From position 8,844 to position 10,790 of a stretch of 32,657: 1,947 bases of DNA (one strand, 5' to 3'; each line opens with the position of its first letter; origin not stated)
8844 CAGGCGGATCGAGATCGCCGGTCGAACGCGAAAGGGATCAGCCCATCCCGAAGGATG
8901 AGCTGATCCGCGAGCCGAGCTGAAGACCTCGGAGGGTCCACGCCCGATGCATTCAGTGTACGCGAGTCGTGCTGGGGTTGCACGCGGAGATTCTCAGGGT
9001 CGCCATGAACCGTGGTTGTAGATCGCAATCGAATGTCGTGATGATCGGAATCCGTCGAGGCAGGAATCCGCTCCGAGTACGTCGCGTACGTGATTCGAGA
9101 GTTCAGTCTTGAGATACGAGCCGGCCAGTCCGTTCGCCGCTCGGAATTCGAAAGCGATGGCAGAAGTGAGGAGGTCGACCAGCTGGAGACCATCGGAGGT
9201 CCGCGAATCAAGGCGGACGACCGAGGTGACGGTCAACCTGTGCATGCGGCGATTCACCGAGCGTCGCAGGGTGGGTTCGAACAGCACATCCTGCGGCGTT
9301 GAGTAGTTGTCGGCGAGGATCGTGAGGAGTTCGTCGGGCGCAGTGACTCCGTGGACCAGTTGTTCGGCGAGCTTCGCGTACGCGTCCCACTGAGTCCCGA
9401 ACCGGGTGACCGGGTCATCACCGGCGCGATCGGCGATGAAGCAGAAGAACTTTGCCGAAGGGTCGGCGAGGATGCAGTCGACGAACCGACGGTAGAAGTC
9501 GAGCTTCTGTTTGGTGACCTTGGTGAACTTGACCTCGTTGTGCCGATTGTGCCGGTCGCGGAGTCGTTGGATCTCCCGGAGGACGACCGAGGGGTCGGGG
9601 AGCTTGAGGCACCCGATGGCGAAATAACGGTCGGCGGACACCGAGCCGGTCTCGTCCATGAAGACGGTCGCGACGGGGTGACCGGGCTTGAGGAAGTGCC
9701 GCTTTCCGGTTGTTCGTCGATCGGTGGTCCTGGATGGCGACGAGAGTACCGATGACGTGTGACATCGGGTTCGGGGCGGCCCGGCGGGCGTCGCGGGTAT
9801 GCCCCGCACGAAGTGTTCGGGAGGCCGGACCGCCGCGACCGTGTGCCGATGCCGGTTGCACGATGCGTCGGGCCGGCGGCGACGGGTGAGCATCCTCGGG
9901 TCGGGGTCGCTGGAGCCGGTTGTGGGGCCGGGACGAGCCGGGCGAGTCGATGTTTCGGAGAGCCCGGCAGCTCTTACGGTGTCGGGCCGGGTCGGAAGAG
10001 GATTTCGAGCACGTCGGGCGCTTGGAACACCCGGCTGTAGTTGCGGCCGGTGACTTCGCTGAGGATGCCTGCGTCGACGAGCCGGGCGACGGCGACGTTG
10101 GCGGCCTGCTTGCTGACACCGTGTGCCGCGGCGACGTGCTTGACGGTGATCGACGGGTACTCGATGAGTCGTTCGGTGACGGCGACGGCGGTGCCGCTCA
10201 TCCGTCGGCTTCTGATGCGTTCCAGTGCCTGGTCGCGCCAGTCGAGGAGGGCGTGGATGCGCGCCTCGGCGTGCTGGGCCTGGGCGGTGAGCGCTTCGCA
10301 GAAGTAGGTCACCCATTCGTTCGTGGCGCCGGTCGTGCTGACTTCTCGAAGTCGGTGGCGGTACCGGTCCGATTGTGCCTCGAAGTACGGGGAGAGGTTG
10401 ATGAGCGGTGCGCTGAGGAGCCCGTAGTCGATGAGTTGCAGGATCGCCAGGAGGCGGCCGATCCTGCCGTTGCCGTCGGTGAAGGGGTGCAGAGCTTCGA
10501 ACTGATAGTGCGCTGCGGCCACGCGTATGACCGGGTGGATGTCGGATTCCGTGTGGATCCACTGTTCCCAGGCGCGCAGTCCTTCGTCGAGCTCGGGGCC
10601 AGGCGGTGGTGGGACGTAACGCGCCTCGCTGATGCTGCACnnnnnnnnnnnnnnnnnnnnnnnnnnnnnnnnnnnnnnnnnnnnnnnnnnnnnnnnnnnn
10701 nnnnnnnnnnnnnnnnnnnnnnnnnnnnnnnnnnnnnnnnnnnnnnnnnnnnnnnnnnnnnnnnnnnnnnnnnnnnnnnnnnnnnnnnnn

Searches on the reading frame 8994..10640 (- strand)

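Call 12: search_protein_families(library=padloc, proteins=[window:8994-10640:-], max_evalue=0.001)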
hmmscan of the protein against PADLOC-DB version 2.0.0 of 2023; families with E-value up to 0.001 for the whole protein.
window:8994-10640:- (548 aa): 2 families
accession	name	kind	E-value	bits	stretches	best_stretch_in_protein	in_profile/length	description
PDLC04353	PDC-M04A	-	7.9e-20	69.2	1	325-523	6-207/232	-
PDLC04354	PDC-M04A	-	3.2e-07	28.4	1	366-518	7-159/190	-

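Call 13: search_protein_families(library=pfam, proteins=[window:8994-10640:-], max_evalue=0.001)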
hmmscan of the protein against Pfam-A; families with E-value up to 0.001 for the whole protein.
window:8994-10640:- (548 aa): 1 family
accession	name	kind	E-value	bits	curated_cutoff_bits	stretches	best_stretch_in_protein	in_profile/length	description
PF12686.12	DUF3800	-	1.1e-08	36.3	21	1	326-497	2-148/149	Protein of unknown function (DUF3800)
